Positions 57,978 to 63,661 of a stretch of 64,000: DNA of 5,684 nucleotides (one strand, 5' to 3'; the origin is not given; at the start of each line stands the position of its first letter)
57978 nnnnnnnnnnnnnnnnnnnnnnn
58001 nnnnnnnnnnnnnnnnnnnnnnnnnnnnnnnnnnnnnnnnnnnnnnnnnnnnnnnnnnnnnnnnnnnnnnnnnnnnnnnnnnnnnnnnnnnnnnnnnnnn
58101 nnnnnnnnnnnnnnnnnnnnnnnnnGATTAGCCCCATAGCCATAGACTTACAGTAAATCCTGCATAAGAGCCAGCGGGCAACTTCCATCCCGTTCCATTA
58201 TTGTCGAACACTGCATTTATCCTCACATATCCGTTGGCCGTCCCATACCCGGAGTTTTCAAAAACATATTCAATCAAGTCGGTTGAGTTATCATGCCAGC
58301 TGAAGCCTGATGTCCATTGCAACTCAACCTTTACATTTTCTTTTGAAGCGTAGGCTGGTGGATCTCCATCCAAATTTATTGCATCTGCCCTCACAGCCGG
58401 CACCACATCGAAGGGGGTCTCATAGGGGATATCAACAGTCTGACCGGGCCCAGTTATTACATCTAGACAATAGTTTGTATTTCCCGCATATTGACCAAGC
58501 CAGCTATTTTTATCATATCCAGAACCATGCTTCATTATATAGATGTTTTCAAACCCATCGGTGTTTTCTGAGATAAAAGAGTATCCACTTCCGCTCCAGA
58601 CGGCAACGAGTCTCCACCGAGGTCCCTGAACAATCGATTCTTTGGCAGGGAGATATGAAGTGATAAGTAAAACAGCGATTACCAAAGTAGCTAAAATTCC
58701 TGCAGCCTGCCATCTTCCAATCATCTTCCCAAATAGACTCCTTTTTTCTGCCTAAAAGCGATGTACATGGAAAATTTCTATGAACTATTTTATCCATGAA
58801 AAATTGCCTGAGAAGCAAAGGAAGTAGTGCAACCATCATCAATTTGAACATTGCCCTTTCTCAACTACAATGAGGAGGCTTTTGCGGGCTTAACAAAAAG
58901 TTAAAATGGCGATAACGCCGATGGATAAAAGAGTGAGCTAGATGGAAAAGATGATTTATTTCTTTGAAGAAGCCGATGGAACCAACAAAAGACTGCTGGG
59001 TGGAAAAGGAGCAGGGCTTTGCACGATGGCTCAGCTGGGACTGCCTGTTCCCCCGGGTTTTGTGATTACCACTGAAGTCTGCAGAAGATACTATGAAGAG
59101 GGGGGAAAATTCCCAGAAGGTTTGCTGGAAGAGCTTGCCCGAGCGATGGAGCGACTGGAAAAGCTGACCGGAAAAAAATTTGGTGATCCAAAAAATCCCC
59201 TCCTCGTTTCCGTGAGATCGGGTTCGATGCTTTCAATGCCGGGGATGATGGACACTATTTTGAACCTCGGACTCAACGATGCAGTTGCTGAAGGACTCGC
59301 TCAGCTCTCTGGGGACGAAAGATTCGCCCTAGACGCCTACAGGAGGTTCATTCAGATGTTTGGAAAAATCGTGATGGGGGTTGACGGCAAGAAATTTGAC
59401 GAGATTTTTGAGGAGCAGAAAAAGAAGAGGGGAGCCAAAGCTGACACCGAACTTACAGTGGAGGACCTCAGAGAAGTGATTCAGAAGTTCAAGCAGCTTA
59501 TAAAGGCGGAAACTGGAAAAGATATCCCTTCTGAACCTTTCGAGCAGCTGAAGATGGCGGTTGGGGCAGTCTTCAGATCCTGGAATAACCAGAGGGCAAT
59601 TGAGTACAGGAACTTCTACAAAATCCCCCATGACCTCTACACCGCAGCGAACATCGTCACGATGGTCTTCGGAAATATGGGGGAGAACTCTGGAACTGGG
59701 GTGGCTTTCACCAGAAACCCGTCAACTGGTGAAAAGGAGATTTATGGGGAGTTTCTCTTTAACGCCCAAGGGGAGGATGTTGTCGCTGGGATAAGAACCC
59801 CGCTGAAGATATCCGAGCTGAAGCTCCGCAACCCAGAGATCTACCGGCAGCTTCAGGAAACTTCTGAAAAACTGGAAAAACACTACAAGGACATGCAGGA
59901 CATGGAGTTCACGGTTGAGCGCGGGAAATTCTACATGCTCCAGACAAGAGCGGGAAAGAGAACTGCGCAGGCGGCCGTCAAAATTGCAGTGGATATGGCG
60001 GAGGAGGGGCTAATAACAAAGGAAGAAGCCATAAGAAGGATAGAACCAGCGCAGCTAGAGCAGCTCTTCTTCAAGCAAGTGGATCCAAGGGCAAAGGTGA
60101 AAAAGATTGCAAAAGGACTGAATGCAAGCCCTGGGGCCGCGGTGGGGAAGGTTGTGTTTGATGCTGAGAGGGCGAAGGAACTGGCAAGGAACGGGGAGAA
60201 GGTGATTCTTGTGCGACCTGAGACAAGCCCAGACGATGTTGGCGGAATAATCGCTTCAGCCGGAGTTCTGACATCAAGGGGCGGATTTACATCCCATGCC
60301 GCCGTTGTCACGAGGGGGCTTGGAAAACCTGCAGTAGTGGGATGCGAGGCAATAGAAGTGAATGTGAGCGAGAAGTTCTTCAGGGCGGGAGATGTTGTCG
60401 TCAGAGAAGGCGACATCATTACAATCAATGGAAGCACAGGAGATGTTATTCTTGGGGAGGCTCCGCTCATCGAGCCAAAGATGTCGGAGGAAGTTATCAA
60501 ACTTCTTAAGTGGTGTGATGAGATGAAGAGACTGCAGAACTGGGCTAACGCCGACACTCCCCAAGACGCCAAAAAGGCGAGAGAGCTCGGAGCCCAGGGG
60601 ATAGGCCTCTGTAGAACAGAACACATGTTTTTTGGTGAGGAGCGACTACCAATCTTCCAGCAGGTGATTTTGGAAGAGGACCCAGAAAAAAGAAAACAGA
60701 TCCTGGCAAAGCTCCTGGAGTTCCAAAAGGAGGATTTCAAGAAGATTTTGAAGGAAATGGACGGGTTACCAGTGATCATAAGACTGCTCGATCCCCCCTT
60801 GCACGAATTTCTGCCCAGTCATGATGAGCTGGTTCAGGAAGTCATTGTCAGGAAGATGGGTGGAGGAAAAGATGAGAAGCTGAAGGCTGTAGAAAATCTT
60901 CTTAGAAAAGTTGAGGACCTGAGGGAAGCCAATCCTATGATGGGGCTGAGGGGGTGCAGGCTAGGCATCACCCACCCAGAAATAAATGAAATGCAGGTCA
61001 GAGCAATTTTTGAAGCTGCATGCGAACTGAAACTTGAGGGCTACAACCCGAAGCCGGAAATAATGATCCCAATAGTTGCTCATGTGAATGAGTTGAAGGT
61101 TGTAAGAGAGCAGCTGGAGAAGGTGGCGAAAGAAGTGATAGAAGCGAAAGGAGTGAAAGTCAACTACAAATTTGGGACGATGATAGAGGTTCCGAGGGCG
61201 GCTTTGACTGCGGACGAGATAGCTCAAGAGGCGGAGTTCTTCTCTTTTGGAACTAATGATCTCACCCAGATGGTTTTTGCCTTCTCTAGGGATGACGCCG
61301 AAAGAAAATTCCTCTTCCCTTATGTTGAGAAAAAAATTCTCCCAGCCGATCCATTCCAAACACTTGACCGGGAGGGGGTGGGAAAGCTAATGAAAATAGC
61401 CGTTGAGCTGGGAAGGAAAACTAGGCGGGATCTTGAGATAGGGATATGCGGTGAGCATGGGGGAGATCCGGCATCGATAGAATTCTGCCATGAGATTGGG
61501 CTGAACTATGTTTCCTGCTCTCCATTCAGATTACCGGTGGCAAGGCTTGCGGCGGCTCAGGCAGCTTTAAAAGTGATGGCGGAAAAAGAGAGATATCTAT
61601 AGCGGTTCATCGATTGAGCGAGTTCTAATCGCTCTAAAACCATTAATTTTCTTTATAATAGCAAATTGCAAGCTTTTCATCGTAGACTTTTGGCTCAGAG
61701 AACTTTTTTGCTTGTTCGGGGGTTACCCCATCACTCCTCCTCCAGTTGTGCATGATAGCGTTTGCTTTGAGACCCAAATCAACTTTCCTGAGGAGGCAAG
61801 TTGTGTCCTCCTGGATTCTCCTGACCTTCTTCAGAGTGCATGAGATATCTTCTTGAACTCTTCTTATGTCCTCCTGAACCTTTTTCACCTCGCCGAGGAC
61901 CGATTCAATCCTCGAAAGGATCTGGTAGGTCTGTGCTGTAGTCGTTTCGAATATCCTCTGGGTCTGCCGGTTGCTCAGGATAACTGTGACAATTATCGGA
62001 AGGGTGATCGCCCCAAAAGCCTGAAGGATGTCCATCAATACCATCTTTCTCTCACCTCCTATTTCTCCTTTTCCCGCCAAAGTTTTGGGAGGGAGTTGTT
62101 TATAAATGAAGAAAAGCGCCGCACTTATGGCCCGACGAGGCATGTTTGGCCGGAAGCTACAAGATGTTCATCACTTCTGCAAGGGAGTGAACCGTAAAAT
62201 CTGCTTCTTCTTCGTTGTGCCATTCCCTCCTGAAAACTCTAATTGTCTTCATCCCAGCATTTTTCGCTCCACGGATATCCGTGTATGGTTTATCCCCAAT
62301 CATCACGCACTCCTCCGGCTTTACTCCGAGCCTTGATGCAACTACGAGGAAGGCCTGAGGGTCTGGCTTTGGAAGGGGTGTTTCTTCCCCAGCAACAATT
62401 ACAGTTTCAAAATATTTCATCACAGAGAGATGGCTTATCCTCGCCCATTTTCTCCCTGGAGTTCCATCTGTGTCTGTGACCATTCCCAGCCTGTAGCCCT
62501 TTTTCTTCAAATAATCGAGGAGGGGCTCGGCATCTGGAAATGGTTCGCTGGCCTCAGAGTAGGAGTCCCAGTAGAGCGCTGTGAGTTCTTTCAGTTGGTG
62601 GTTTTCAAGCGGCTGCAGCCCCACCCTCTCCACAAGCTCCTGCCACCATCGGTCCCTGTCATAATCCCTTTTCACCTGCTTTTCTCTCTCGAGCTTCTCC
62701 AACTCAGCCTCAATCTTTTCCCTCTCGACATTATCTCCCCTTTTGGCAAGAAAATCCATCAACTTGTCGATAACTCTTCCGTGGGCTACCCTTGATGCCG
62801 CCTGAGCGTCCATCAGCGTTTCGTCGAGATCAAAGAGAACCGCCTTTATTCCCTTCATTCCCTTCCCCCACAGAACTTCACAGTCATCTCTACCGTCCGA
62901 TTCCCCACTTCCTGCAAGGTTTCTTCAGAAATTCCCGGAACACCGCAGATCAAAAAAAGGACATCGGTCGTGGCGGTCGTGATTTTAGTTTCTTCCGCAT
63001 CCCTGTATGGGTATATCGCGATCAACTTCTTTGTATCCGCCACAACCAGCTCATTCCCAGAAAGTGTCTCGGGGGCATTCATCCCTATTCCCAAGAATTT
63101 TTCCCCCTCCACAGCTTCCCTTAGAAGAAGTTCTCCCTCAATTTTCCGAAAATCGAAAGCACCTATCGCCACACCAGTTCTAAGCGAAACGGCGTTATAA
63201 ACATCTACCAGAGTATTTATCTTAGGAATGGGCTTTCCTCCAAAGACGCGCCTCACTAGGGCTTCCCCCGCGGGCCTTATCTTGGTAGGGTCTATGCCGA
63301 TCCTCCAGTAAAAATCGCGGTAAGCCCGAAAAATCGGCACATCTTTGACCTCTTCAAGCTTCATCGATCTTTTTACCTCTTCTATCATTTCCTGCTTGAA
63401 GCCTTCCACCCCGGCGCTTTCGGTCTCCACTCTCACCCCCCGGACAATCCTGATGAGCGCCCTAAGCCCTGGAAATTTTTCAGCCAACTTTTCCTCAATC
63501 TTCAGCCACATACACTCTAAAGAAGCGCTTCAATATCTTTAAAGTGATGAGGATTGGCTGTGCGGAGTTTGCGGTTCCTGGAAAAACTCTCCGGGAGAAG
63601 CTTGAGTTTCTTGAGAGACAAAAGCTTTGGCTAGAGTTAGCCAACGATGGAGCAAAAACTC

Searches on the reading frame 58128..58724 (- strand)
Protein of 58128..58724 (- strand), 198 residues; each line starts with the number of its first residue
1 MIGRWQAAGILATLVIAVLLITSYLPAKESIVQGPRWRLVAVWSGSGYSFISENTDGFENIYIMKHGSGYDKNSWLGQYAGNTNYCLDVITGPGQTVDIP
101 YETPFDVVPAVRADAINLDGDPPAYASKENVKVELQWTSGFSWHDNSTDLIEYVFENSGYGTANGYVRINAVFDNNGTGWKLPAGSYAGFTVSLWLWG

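Call 4: search_protein_families(library=pfam, proteins=[window:58128-58724:-], max_evalue=1)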
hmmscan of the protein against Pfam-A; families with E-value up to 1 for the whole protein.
window:58128-58724:- (198 aa): 4 families
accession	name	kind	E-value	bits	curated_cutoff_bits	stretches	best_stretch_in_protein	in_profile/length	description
PF22508.2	InlJ_IG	-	0.029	14.9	26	1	96-168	2-78/81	Internalin J, Immunoglobulin-like domain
PF18863.6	AbiJ_NTD4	-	0.084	13.8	34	1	140-185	84-132/152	AbiJ N-terminal domain 4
PF20786.2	DUF6840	-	0.091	13.6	26.8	1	135-170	38-73/92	Family of unknown function (DUF6840)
PF03314.20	DUF273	-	0.26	11.3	30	1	53-79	166-191/219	Protein of unknown function, DUF273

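Call 5: search_protein_families(library=ncbifam, proteins=[window:58128-58724:-], max_evalue=0.1)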
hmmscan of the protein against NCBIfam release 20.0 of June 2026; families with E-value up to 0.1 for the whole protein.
window:58128-58724:- (198 aa): 0 families

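Call 43: find_homologous_proteins(query=window:58128-58724:-, max_evalue=0.001)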
Query window:58128-58724:- (198 aa): 6 proteins with E <= 0.001 among 107 candidates.
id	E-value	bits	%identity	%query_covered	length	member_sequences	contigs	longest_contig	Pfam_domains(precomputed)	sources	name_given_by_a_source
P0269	7.0e-125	433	93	100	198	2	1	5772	-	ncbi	ncbi:MAG: hypothetical protein QXG38_01300 [Candidatus Hadarchaeales archaeon]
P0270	1.7e-85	304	72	98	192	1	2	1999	-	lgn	-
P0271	1.3e-80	288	69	95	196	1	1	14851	-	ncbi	ncbi:MAG: hypothetical protein ACK4GQ_00040 [Candidatus Hadarchaeales archaeon]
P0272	7.7e-63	230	85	62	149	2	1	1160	-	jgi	jgi:hypothetical protein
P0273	4.4e-53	198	56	82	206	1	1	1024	-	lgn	-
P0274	2.0e-50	189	52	93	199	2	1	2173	-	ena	-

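Call 68: find_related_loci(query=A5, collection=metagenome_contigs, flank=10000)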
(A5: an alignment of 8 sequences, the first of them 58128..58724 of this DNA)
Query A5 (198 aa) in metagenome_contigs; peptide patterns used: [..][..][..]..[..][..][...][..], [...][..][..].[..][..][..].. (x = any residue, [..] = any of these).
228 stretches matched a pattern; 33 encode a relative of the query (tblastn E <= 1e-3); 33 distinct loci.
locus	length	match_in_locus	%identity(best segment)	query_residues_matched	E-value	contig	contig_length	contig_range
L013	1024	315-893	54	5-198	6e-69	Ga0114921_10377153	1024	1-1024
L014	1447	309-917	44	1-198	3e-50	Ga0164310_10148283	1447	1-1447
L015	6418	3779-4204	40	54-197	2e-26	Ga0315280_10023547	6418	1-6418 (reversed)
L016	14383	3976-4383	42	56-197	1e-23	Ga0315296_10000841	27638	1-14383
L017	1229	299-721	39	54-197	6e-23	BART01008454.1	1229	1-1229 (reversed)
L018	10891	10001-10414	43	56-198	3e-22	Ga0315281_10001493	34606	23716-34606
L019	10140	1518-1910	40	55-197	3e-21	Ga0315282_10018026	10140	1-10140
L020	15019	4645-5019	42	53-182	1e-20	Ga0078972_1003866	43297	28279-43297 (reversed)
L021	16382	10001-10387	41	53-186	2e-20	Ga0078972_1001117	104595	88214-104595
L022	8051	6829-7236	38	56-197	3e-20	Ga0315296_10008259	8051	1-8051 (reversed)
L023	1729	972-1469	38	8-184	6e-20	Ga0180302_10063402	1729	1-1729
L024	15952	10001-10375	39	53-182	7e-19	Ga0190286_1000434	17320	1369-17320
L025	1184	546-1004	35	40-197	1e-18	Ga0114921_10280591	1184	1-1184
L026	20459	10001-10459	35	57-197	3e-18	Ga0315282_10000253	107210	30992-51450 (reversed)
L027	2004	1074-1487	38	57-197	6e-18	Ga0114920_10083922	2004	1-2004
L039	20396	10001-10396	36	57-192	8e-15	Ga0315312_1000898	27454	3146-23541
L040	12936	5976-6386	37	57-197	9e-15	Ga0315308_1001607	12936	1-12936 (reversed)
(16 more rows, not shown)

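Call 70: search_protein_families(library=pfam, proteins=[L019:1921-8160:+, L016:1-3717:+, L040:2430-6389:+, L039:6923-10414:+, L016:4370-14383:+], max_evalue=0.00001)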
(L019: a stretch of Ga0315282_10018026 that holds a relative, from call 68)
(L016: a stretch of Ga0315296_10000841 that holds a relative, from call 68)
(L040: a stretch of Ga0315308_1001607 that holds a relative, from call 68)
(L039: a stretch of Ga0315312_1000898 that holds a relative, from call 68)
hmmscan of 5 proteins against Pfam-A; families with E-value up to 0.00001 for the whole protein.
L019:1921-8160:+ (2080 aa): 2 families
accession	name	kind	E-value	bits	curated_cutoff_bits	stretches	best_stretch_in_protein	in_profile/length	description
PF10102.14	DUF2341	-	1.1e-39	135.2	23.4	2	255-332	1-82/84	Domain of unknown function (DUF2341)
PF13229.12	Beta_helix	-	5.4e-07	29.8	25.9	1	1341-1487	32-157/158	Right handed beta helix region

L016:1-3717:+ (1239 aa): 2 families
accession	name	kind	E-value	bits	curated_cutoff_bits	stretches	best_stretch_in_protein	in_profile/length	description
PF25788.1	Ig_Rha78A_N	-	4.4e-31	107.7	27.4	3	105-211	1-99/105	Rha78A-like, N-terminal immunoglobulin domain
PF05048.19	NosD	-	4.8e-06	26.6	23.6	1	3-66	135-210/212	Periplasmic copper-binding protein (NosD)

L040:2430-6389:+ (1320 aa): 2 families
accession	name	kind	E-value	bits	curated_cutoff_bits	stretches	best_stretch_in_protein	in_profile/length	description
PF24517.2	CBM96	-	1e-33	116.9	26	1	983-1148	4-161/164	Carbohydrate-binding module family 96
PF11614.14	FixG_C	-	5.3e-06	27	25.6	0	895-966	34-106/119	IG-like fold at C-terminal of FixG, putative oxidoreductase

L039:6923-10414:+ (1164 aa): 3 families
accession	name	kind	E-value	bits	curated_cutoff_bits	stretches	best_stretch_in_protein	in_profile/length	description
PF24517.2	CBM96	-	2.1e-36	125.6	26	1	826-992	3-161/164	Carbohydrate-binding module family 96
PF05048.19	NosD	-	2.3e-32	112.6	23.6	1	73-267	12-212/212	Periplasmic copper-binding protein (NosD)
PF13229.12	Beta_helix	-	1e-19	71.2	25.9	2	149-240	23-114/158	Right handed beta helix region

L016:4370-14383:+ (3338 aa): 1 family
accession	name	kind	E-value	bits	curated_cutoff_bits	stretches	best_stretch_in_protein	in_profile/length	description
PF07581.17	Glug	-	7.9e-24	82.8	20.5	0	957-979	5-28/28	The GLUG motif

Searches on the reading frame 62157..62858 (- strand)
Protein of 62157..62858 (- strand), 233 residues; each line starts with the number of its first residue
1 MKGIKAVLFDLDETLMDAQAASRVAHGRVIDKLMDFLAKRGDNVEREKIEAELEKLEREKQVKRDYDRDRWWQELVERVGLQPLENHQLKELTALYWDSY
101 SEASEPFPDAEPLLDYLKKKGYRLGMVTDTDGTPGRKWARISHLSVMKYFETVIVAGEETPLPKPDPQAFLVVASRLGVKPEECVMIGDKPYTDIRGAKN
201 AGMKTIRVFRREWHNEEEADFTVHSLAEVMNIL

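Call 77: search_protein_families(library=pfam, proteins=[window:62157-62858:-], max_evalue=0.0001)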
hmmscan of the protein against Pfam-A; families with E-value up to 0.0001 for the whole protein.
window:62157-62858:- (233 aa): 3 families
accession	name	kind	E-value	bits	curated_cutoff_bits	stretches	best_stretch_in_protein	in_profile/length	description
PF00702.32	Hydrolase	-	2.6e-30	106.7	26.4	1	4-202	1-191/191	haloacid dehalogenase-like hydrolase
PF13419.12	HAD_2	-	5.3e-27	95.5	23.8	1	7-208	1-178/178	Haloacid dehalogenase-like hydrolase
PF13242.12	Hydrolase_like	-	2.3e-15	56.7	22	1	163-228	3-74/75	HAD-hyrolase-like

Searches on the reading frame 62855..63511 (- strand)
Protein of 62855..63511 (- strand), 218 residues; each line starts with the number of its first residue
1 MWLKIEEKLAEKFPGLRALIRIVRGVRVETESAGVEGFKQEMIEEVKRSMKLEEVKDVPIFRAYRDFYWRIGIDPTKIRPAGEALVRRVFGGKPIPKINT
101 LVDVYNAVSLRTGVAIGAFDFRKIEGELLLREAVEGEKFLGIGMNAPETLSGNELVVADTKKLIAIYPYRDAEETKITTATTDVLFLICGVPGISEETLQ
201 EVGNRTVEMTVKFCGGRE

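Call 77: search_protein_families(library=pfam, proteins=[window:62855-63511:-], max_evalue=0.0001)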
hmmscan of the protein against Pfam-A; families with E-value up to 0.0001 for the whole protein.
window:62855-63511:- (218 aa): 1 family
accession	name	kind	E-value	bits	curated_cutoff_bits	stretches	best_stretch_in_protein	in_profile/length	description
PF03483.22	B3_4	-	3.6e-32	111.8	29.3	1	63-195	1-154/174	B3/4 domain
